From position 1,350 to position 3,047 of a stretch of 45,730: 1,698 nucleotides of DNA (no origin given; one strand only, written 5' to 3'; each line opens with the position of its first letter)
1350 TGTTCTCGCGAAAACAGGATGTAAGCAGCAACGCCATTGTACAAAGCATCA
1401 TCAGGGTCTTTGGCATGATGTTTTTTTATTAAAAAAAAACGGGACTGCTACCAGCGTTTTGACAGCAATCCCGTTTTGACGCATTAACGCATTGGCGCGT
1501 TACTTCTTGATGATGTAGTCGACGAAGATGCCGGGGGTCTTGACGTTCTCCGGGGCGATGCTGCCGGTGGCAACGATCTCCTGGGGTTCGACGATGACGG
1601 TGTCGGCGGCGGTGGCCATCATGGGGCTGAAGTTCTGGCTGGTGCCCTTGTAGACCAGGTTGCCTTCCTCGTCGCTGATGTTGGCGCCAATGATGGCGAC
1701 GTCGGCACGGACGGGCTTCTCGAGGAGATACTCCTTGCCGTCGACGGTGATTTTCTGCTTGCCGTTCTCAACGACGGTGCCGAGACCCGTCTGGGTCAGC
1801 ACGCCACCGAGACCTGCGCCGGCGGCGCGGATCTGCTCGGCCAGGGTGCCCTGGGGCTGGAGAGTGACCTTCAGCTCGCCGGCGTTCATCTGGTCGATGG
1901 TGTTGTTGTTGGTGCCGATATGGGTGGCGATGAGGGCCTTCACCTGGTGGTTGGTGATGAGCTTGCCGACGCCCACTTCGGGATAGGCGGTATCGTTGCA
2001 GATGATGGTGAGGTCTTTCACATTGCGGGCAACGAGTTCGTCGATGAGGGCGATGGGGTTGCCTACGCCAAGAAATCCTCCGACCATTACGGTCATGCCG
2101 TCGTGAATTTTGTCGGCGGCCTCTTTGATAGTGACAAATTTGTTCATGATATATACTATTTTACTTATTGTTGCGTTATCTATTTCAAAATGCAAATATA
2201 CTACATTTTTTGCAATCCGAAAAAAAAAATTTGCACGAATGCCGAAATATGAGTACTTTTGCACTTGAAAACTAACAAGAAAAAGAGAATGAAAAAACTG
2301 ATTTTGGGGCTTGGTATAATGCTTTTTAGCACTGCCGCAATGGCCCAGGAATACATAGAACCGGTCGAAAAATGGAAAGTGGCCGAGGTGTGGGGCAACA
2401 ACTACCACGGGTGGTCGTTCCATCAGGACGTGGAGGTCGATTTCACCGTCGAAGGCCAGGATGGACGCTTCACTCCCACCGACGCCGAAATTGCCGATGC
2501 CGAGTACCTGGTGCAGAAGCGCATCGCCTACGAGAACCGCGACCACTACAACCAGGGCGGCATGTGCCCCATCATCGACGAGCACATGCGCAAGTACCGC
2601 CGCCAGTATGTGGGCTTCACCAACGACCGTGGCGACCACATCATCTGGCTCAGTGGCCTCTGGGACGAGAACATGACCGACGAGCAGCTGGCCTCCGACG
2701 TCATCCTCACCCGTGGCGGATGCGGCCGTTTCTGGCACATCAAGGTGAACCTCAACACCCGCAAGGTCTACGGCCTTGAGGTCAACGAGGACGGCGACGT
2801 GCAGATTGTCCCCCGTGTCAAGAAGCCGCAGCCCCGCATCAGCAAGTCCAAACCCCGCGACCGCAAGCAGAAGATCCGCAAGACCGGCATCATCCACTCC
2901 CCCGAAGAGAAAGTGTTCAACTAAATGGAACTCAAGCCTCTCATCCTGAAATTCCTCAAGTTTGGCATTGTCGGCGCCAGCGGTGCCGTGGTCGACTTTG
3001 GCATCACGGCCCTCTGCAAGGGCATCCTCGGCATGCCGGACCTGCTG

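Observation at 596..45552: Family overview: about 35-nt modules of five degenerate heptamers, almost C-free on one strand, scattered through the window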

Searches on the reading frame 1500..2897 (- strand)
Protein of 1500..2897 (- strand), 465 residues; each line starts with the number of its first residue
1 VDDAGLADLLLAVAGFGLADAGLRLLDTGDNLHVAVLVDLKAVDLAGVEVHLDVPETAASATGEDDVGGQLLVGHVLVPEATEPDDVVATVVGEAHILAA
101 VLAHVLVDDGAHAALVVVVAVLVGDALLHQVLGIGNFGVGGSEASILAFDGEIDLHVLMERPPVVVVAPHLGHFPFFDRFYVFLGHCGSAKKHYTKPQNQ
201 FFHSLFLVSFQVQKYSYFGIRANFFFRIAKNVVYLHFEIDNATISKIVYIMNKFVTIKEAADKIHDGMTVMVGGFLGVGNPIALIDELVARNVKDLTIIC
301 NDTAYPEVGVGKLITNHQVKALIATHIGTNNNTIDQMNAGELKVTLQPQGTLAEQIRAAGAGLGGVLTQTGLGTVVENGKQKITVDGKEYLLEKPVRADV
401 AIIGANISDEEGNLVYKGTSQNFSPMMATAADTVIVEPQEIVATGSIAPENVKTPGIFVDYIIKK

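Call 6: search_protein_families(library=pfam, proteins=[window:1500-2897:-])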
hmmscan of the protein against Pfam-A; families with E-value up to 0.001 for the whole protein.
window:1500-2897:- (465 aa): 1 family
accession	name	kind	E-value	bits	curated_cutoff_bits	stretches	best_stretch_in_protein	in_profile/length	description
PF01144.29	CoA_trans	-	5.3e-61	206.2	23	1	256-464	3-216/217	Coenzyme A transferase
